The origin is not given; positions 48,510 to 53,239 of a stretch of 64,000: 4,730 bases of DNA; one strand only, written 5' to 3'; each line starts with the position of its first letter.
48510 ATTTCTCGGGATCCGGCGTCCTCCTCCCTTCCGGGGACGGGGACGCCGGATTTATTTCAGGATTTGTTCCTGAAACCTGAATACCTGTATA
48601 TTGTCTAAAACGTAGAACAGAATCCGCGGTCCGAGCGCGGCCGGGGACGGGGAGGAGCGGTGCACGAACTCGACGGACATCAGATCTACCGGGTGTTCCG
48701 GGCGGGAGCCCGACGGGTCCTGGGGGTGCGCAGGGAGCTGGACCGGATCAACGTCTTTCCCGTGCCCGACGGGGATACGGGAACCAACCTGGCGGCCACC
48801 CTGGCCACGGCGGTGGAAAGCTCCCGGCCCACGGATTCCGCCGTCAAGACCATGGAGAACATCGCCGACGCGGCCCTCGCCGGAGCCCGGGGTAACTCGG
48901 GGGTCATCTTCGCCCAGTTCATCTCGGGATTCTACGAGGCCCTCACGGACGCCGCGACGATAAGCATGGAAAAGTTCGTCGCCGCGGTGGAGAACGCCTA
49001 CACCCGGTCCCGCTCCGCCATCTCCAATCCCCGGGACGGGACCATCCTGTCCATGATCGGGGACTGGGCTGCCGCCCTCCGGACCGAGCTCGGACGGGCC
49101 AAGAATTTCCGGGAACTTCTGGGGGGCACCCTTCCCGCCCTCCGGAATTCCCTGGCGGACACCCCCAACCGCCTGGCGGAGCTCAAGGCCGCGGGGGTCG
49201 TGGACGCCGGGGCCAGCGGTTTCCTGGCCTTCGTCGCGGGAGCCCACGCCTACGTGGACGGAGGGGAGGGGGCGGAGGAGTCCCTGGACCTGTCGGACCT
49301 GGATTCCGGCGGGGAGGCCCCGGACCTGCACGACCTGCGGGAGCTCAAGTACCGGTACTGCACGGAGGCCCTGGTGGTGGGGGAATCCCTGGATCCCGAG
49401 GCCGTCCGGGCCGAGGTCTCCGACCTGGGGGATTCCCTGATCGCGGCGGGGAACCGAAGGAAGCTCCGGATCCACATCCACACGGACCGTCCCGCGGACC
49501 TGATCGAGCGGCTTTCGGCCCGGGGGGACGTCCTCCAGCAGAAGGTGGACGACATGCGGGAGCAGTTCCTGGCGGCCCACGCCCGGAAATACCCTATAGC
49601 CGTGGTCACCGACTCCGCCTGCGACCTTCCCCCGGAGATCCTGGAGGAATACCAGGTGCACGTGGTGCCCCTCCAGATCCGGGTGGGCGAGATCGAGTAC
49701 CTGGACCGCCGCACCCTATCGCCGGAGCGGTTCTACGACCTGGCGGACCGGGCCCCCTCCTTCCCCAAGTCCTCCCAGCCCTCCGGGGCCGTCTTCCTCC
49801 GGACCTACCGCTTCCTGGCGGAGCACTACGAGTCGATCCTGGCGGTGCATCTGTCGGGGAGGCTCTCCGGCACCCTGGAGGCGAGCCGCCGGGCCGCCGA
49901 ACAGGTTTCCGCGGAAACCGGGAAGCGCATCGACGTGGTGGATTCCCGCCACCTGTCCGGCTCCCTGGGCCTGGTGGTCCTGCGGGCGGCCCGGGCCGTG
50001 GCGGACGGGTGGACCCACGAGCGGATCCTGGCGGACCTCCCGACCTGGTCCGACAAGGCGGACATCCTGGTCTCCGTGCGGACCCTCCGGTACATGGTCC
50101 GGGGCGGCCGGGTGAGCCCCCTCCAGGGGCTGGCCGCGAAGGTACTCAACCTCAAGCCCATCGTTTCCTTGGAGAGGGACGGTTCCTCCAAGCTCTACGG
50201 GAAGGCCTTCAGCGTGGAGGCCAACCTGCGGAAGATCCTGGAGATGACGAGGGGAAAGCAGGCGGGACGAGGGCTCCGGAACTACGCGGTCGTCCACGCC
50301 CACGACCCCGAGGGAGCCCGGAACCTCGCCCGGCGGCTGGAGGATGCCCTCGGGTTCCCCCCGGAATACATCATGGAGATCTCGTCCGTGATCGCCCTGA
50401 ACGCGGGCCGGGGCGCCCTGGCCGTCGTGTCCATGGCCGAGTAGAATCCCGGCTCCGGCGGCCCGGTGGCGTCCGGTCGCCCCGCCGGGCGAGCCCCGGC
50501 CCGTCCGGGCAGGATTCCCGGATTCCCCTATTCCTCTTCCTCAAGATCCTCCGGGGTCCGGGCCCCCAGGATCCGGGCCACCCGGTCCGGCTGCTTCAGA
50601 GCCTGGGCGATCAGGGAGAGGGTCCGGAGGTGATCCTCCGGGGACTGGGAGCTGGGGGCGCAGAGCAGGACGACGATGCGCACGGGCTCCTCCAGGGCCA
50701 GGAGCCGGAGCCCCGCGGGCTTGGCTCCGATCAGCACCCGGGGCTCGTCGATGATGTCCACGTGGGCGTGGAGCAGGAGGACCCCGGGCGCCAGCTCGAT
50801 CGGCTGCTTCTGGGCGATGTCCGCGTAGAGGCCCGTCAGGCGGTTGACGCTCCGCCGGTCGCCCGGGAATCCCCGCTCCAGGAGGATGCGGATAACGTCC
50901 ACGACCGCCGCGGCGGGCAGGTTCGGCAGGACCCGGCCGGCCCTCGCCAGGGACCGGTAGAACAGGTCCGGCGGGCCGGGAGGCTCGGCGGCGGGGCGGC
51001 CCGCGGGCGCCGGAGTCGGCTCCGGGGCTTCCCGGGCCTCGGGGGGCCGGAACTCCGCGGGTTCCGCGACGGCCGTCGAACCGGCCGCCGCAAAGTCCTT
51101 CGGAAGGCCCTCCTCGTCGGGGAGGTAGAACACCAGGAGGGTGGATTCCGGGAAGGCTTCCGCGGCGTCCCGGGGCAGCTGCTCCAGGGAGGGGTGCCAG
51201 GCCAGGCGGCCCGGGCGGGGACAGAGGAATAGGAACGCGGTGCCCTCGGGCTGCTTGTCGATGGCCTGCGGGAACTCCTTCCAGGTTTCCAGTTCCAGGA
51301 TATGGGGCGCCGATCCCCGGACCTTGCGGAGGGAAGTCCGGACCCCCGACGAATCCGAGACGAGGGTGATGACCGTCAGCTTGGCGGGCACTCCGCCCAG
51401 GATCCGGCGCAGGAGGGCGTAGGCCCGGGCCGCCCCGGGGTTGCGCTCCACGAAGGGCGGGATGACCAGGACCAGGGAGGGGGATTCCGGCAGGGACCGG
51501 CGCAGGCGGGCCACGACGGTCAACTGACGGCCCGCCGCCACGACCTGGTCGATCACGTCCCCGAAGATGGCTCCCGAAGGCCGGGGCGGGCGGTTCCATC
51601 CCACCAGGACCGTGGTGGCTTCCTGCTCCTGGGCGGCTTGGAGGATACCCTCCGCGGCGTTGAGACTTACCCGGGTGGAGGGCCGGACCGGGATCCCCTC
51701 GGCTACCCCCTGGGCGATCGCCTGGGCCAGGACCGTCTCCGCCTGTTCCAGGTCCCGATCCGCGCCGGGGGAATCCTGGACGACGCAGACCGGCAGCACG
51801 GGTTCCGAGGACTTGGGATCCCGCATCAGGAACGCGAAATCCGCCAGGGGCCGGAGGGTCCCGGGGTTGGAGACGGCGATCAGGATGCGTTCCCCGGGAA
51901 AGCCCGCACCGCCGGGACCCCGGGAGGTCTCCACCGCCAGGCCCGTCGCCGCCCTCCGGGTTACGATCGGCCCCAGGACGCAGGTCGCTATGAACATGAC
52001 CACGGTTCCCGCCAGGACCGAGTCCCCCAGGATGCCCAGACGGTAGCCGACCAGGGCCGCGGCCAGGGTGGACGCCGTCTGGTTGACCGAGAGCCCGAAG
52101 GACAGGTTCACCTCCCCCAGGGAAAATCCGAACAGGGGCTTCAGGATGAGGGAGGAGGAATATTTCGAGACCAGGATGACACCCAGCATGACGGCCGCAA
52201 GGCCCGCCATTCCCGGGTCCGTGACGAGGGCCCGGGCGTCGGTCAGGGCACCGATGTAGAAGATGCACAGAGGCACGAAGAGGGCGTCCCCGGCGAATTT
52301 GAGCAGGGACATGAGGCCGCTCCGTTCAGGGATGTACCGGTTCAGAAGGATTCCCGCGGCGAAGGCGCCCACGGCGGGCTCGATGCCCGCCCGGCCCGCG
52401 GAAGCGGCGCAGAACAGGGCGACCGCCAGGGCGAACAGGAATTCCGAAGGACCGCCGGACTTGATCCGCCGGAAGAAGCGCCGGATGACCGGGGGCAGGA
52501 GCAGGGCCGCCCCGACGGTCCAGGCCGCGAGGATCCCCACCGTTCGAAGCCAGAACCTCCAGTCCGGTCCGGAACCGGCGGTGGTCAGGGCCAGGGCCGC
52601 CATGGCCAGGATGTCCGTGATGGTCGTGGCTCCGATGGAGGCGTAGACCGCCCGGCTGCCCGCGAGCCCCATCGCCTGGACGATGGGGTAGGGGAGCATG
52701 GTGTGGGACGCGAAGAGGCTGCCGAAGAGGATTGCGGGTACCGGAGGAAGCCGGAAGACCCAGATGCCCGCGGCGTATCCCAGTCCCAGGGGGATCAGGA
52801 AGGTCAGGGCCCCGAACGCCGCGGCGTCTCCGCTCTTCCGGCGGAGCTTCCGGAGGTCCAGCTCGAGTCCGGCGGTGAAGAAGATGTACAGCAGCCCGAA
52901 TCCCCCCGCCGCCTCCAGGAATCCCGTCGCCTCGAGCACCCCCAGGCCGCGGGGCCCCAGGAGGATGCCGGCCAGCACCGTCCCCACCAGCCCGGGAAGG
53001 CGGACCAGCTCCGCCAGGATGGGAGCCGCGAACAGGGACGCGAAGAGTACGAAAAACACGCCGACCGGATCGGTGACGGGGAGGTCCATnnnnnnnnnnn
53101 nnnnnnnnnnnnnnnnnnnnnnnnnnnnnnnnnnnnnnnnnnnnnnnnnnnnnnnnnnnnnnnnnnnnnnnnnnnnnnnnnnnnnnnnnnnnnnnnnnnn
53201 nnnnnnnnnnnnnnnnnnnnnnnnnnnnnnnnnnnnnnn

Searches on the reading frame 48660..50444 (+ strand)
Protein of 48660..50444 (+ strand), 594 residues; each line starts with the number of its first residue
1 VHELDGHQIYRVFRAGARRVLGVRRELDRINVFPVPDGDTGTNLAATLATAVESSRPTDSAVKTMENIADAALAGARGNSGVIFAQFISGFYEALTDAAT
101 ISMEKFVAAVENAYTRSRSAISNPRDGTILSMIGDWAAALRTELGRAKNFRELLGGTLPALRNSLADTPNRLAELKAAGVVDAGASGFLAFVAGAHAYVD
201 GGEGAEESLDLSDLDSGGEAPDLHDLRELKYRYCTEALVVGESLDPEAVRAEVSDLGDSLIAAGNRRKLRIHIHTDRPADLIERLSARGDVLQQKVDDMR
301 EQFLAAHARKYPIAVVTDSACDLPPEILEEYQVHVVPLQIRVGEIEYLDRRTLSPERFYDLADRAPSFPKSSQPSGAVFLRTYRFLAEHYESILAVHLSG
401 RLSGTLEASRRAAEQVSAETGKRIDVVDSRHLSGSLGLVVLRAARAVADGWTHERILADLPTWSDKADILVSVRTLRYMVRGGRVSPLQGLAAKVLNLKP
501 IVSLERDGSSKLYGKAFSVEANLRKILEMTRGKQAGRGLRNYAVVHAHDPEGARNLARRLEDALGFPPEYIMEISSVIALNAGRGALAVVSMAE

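Call 77: search_protein_families(library=pfam, proteins=[window:48660-50444:+])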
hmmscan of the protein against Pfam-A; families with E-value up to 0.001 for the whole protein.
window:48660-50444:+ (594 aa): 3 families
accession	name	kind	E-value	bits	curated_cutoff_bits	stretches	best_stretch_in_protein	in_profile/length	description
PF02645.21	DegV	-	8e-70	235.8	27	1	313-592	2-278/280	Uncharacterised protein, DegV family COG1307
PF02734.22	Dak2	-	5e-30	105.1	27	1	34-195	1-172/174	DAK2 domain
PF21645.3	FakA-like_M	-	2.4e-18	66.1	24.9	1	230-303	1-77/80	Fatty acid kinase subunit A-like, middle domain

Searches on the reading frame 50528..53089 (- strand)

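Call 73: search_protein_families(library=pfam, proteins=[window:50528-53089:-])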
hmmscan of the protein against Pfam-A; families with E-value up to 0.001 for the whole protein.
window:50528-53089:- (853 aa): 3 families
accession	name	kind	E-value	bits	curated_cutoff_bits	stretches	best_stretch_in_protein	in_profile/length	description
PF00999.27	Na_H_Exchanger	-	2.1e-41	142.5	26.2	1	17-377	2-369/375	Sodium/hydrogen exchanger, transmembrane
PF00359.27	PTS_EIIA_2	-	8.9e-08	32.7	27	1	764-849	53-137/144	Phosphoenolpyruvate-dependent sugar phosphotransferase system, EIIA 2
PF00582.32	Usp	-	2.3e-07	31.9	24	1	401-518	4-131/141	Universal stress protein family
